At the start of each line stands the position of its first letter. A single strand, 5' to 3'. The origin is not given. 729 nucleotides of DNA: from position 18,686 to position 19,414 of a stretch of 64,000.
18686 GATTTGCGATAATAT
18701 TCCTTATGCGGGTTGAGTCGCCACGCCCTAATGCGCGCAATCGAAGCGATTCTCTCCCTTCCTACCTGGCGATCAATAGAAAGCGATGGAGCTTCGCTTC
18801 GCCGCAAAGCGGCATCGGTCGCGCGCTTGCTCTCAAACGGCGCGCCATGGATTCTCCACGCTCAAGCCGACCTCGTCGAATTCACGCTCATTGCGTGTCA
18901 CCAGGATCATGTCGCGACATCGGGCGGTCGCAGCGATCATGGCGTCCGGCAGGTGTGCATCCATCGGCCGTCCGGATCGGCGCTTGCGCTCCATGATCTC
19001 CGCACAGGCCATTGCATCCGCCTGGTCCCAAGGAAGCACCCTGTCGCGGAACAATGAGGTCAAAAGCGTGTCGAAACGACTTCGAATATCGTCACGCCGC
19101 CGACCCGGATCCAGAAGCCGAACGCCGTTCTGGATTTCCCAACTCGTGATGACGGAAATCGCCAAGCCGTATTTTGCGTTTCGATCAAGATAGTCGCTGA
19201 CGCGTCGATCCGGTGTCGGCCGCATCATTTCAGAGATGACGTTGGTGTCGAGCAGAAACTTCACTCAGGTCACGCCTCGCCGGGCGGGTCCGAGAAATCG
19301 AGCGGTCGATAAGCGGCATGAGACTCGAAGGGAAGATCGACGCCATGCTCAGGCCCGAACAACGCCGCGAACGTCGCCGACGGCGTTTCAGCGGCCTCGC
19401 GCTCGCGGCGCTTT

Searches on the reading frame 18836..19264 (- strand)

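Call 100: search_protein_families(library=pfam, proteins=[window:18836-19264:-], max_evalue=0.001)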
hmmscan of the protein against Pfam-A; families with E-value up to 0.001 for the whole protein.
window:18836-19264:- (143 aa): 1 family
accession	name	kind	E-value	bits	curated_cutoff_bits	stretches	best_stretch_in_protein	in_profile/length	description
PF01850.27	PIN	-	2.7e-15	57.5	23.6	1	4-132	2-117/120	PIN domain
